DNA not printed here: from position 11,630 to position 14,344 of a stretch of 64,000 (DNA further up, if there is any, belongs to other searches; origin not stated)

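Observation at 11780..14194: Soluble Lon-like protease with an arginine in the P-loop lysine position (LonC-like), directly after hjc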

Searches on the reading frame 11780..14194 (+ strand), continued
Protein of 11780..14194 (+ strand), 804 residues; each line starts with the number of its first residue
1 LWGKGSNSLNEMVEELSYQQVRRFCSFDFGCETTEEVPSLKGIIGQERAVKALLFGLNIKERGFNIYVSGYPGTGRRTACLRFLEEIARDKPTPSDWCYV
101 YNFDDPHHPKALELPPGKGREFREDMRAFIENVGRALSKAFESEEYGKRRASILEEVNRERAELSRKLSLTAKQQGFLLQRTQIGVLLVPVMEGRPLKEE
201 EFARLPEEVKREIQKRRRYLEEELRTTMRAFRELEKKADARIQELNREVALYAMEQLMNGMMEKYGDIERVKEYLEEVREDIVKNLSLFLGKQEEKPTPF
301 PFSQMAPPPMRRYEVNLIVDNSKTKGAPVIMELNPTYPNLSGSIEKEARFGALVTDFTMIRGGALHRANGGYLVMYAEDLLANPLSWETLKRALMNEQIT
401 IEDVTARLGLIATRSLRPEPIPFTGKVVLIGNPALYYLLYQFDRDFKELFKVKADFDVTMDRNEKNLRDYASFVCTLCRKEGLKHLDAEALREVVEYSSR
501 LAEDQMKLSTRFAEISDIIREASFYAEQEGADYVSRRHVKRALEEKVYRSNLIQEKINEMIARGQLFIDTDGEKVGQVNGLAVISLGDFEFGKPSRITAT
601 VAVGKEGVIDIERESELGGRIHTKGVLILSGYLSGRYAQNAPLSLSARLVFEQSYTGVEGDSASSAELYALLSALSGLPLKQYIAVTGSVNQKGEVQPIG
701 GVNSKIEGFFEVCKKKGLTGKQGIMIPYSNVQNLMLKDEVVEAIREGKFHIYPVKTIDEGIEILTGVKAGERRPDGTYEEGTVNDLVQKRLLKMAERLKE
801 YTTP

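Call 20: find_encoding_contigs(protein=P0002, flank=6000, max_places=3)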
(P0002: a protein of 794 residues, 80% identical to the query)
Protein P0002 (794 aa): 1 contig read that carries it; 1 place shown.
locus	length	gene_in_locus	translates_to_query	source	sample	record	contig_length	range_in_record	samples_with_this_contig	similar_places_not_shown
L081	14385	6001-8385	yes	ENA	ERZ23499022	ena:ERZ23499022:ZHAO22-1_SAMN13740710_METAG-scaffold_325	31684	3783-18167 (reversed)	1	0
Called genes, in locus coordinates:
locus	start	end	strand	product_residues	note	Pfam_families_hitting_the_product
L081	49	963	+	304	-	PF02729:OTCace_N, PF00185:OTCace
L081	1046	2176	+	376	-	PF00988:CPSase_sm_chain, PF00117:GATase, PF07722:Peptidase_C26 (faint)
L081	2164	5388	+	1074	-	PF25596:CPSase_L_D1, PF02786:CPSase_L_D2, PF02787:CPSase_L_D3, PF25596:CPSase_L_D1, PF02222:ATP-grasp, PF02786:CPSase_L_D2, PF07478:Dala_Dala_lig_C, PF15632:ATPgrasp_Ter, +6 more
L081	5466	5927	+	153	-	PF01870:Hjc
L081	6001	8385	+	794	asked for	PF20437:LonC_helical, PF13654:AAA_32, PF20436:LonB_AAA-LID, PF05362:Lon_C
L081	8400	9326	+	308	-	PF00890:FAD_binding_2 (faint), PF01134:GIDA (faint), PF01266:DAO (faint), PF01494:FAD_binding_3 (weak), PF01946:Thi4 (faint), PF07992:Pyr_redox_2, PF12831:FAD_oxidored, PF13450:NAD_binding_8 (weak), +2 more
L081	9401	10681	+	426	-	PF03952:Enolase_N, PF00113:Enolase_C, PF13378:MR_MLE_C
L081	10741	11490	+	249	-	PF03328:HpcH_HpaI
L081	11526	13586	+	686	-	PF26550:Tricorn_2nd, PF26549:Tricorn_N (weak), PF07676:PD40 (weak), PF26550:Tricorn_2nd (weak), PF26549:Tricorn_N (weak), PF05448:AXE1 (weak), PF02129:Peptidase_S15 (weak), PF00326:Peptidase_S9, +4 more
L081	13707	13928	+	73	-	-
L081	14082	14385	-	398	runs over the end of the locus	PF02540:NAD_synthase (faint), PF01171:ATP_bind_3 (weak), PF00958:GMP_synt_C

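Call 21: find_encoding_contigs(protein=P0005, flank=5000, max_places=2)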
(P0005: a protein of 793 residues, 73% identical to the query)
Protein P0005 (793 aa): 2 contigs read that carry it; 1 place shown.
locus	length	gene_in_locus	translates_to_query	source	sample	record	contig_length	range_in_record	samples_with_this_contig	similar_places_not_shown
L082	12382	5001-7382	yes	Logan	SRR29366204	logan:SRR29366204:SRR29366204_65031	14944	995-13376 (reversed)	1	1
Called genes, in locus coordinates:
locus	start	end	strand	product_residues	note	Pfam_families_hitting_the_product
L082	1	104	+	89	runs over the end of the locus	-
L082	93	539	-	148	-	-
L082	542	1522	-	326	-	PF00633:HHH (faint), PF11731:Cdd1 (weak), PF14520:HHH_5, PF21999:IMS_HHH_1 (weak), PF00154:RecA_N, PF13481:AAA_25 (weak), PF06745:ATPase, PF08423:Rad51, +1 more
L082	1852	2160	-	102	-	PF01253:SUI1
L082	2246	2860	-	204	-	PF24367:DUF7523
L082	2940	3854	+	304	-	PF02729:OTCace_N, PF00185:OTCace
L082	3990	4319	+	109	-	-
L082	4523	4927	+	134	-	PF01870:Hjc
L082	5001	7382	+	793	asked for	PF20437:LonC_helical, PF13654:AAA_32, PF20436:LonB_AAA-LID, PF05362:Lon_C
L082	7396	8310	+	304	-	PF00890:FAD_binding_2 (weak), PF01134:GIDA (faint), PF01266:DAO (faint), PF01494:FAD_binding_3 (faint), PF07992:Pyr_redox_2, PF12831:FAD_oxidored, PF13450:NAD_binding_8 (weak), PF13738:Pyr_redox_3, +1 more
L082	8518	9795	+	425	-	PF03952:Enolase_N, PF00113:Enolase_C, PF13378:MR_MLE_C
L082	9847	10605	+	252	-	PF03328:HpcH_HpaI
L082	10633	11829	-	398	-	PF02540:NAD_synthase, PF01171:ATP_bind_3, PF00958:GMP_synt_C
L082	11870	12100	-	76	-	-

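Call 22: find_encoding_contigs(protein=P0008, flank=5000, max_places=2)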
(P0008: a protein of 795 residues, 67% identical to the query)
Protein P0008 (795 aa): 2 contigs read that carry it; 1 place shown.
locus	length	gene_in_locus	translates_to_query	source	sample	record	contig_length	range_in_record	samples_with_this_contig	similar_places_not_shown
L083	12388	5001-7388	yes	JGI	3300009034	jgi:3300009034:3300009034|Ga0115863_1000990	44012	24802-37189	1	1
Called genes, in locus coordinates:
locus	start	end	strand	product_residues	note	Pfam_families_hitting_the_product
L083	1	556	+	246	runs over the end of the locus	PF09754:PAC2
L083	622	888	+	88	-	-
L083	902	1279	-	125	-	-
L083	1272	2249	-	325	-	PF14520:HHH_5, PF00154:RecA_N, PF13481:AAA_25 (weak), PF06745:ATPase, PF08423:Rad51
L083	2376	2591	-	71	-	-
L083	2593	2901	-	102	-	PF01253:SUI1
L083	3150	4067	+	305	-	PF02729:OTCace_N, PF00185:OTCace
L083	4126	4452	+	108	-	-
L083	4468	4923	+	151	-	PF01870:Hjc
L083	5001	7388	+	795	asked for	PF20437:LonC_helical, PF13654:AAA_32, PF20436:LonB_AAA-LID, PF05362:Lon_C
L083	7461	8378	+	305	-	PF00890:FAD_binding_2 (weak), PF01266:DAO (faint), PF01946:Thi4 (weak), PF07992:Pyr_redox_2, PF12831:FAD_oxidored, PF13450:NAD_binding_8 (weak), PF13738:Pyr_redox_3, PF00070:Pyr_redox (weak), +1 more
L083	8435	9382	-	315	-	PF00890:FAD_binding_2 (weak), PF01266:DAO (faint), PF01946:Thi4 (weak), PF07992:Pyr_redox_2, PF12831:FAD_oxidored, PF13450:NAD_binding_8 (weak), PF13738:Pyr_redox_3, PF00070:Pyr_redox, +1 more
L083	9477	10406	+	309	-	PF00089:Trypsin, PF13365:Trypsin_2, PF00595:PDZ, PF13180:PDZ_2, PF17820:PDZ_6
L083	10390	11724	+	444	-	PF03952:Enolase_N, PF00113:Enolase_C, PF13378:MR_MLE_C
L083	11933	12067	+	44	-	-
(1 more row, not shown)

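Call 23: find_encoding_contigs(protein=P0019, flank=5000, max_places=2)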
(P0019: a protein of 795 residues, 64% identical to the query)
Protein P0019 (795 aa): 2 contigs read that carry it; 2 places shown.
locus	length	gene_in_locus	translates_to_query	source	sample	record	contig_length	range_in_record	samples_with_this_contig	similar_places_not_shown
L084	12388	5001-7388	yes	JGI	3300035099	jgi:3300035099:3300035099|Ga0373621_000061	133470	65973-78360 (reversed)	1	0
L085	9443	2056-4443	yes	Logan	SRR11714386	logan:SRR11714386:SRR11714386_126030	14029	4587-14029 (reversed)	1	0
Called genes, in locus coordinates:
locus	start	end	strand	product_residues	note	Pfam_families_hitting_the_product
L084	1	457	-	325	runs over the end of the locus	PF00633:HHH (faint), PF14520:HHH_5, PF21999:IMS_HHH_1 (weak), PF00154:RecA_N, PF13481:AAA_25 (weak), PF06745:ATPase, PF08423:Rad51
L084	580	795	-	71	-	-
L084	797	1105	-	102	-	PF01253:SUI1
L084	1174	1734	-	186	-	PF24367:DUF7523 (weak), PF13840:ACT_7 (weak)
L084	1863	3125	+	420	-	PF00764:Arginosuc_synth, PF20979:Arginosuc_syn_C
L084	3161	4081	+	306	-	PF02729:OTCace_N, PF00185:OTCace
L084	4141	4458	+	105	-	-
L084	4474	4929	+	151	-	PF01870:Hjc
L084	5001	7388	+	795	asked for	PF20437:LonC_helical, PF13654:AAA_32, PF20436:LonB_AAA-LID, PF05362:Lon_C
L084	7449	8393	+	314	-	PF00890:FAD_binding_2 (weak), PF01134:GIDA (faint), PF01266:DAO (faint), PF07992:Pyr_redox_2, PF12831:FAD_oxidored (weak), PF13450:NAD_binding_8 (weak), PF13738:Pyr_redox_3, PF00070:Pyr_redox (weak), +2 more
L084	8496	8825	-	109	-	PF00581:Rhodanese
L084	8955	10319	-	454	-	PF01979:Amidohydro_1, PF07969:Amidohydro_3 (weak), PF12890:DHOase, PF07969:Amidohydro_3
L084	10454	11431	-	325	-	PF01544:CorA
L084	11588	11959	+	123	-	PF00582:Usp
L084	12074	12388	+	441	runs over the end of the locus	-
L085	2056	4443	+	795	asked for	PF20437:LonC_helical, PF13654:AAA_32, PF20436:LonB_AAA-LID, PF05362:Lon_C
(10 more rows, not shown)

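Call 31: search_protein_representatives(protein=window:11813-14194:+)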
Query: 793 residues. Proteins with E-value up to 0.001 (for the whole library): 8935; up to 1e-10: 5763; up to 1e-30: 2566. The best 150 are listed.
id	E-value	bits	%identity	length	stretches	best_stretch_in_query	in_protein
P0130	4.3e-269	911.4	52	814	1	6-788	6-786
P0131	2.5e-267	905.6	52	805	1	1-786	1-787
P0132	2.1e-259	879.4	50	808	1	8-782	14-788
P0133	4.5e-259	878.3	51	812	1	3-790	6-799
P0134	2.1e-256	869.5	53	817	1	15-791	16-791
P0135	1.1e-250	850.6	51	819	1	17-788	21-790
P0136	2.5e-249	846.1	48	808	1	3-782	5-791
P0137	6.7e-246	834.8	48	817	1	4-786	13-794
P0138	7.4e-245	831.3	50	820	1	15-783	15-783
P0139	9.8e-243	824.3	49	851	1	5-790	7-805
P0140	3.9e-242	822.3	49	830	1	4-790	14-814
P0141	3.2e-241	819.3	50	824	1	1-790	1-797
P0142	2.7e-238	809.6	50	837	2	300-789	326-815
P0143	5.8e-238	808.5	48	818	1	4-779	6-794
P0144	8.2e-238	808.0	48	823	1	9-791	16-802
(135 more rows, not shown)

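Call 40: predict_structure(alignment_id=A1)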
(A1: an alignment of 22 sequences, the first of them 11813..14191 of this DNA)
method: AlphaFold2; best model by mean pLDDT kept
length: 793 residues; sequences in the alignment: 22
mean_pLDDT: 62.6   pTM: 0.46
mean pLDDT of the five models: 62.6, 62.2, 60.3, 58.7, 54.2
residues with pLDDT >= 90: 32; 70-90: 315; 50-70: 226; < 50: 220
segments of 3 or more residues with pLDDT < 50: 59-62, 282-295, 313-360, 391-404, 442-446, 539-656, 679-683, 787-793
pLDDT, mean of each block of 10 residues (from residue 1): 76 63 82 60 61 56 55 59 69 73 79 88 86 85 84 82 79 69 73 78 82 81 82 87 90 90 90 77 41 53 65 41 34 33 28 38 58 58 64 45 54 62 56 55 54 79 83 89 79 69 75 89 89 61 40 30 24 23 24 27 33 33 38 31 27 45 57 55 53 63 68 75 78 86 75 75 75 72 52 40
secondary structure, 60 per line:
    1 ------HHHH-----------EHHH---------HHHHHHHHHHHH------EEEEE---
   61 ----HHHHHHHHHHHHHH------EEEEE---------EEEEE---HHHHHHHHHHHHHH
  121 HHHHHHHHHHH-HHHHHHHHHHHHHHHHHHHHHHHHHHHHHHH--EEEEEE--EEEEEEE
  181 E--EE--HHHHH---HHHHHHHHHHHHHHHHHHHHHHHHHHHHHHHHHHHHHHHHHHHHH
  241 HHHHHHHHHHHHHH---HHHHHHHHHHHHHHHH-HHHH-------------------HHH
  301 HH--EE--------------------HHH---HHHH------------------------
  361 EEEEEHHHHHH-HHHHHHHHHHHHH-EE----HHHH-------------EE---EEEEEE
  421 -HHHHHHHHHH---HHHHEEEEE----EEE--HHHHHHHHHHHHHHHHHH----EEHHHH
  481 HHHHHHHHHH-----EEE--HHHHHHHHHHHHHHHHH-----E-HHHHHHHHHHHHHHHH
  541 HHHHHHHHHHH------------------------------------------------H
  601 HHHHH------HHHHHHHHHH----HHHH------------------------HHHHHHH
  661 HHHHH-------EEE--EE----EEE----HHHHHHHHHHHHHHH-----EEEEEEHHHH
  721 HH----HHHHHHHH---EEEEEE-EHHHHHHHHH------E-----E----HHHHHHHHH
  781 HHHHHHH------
elements in order (helices of 4 or more, strands of 3 or more residues): H7-10 H35-46 E53-57 H65-78 E85-89 E99-103 H107-131 H133-163 E166-171 E174-181 H188-192 H196-254 H258-273 H275-278 H298-302 H333-336 E361-365 H366-371 H373-385 H393-396 E415-420 H422-431 H435-438 E439-443 E448-450 H453-470 H477-490 E496-498 H501-517 H525-551 H600-605 H612-621 H626-629 H654-665 E673-675 E684-686 H691-705 E711-716 H717-722 H727-734 E738-743 H746-754 H772-787

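Call 43: fold_search(model_id=the predicted structure, library=pdb)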
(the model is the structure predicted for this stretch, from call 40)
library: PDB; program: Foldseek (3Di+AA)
matches with E <= 10: 500; with E <= 0.001: 29
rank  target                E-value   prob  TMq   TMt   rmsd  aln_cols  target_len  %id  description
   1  8k8v_A                1.2e-33  1.00  0.50  0.54  12.3       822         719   27  CryoEM structure of LonC protease hepatmer, apo state (released 2024-08-07)
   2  8k91_A                5.1e-32  1.00  0.55  0.60  11.2       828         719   26  CryoEM structure of LonC S582A hepatmer with Lysozyme (released 2024-08-07)
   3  4fw9                  6.7e-25  1.00  0.40  0.50  14.7       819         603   24  Crystal structure of the Lon-like protease MtaLonC (released 2013-06-26)
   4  4fwd                  1.3e-24  1.00  0.40  0.51  14.9       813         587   24  Crystal structure of the Lon-like protease MtaLonC in complex with bortezomib (released 2013-06-26)
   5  4fwg                  1.6e-24  1.00  0.40  0.50  14.8       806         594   24  Crystal structure of the Lon-like protease MtaLonC in complex with lactacystin (released 2013-06-26)
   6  7ev6_A                1.7e-24  1.00  0.40  0.50  15.0       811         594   25  Crystal structure of the Lon-like protease MtaLonC with D581A mutation in complex with F-b20-Q (released 2021-11-24)
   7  7eux_A                2.8e-24  1.00  0.40  0.51  14.4       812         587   24  Crystal structure of the Lon-like protease MtaLonC with D581A mutation in complex with substrate polypeptide (released 2021-11-24)
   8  7ev4_A                2.8e-24  1.00  0.40  0.50  14.9       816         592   24  Crystal structure of the Lon-like protease MtaLonC with S582A mutation in complex with F-b20-Q (released 2021-11-24)
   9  4fwh                  7.3e-24  1.00  0.40  0.51  15.4       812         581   24  Crystal structure of the Lon-like protease MtaLonC in complex with MG262 (released 2013-06-26)
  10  7euy_A                8.5e-24  1.00  0.41  0.51  14.3       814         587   24  Crystal structure of the Lon-like protease MtaLonC with D582A mutation in complex with substrate polypeptide (released 2021-11-24)
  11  3k1j_A                5.0e-18  1.00  0.31  0.41  23.5       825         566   19  Crystal structure of Lon protease from Thermococcus onnurineus NA1 (released 2010-09-22)
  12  3k1j_B                8.3e-18  1.00  0.30  0.40  22.9       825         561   19  Crystal structure of Lon protease from Thermococcus onnurineus NA1 (released 2010-09-22)
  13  4zpx_A                8.9e-11  1.00  0.25  0.51   9.0       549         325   15  Crystal structure of Lon ATPase domain from Thermococcus onnurineus NA1 (released 2016-05-11)
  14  4zpx_B                5.0e-10  1.00  0.25  0.48  19.4       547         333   14  Crystal structure of Lon ATPase domain from Thermococcus onnurineus NA1 (released 2016-05-11)
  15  4fwv                  3.3e-09  1.00  0.31  0.65   6.5       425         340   18  Crystal structure of the N-terminal domain of the Lon-like protease MtaLonC (released 2013-06-26)
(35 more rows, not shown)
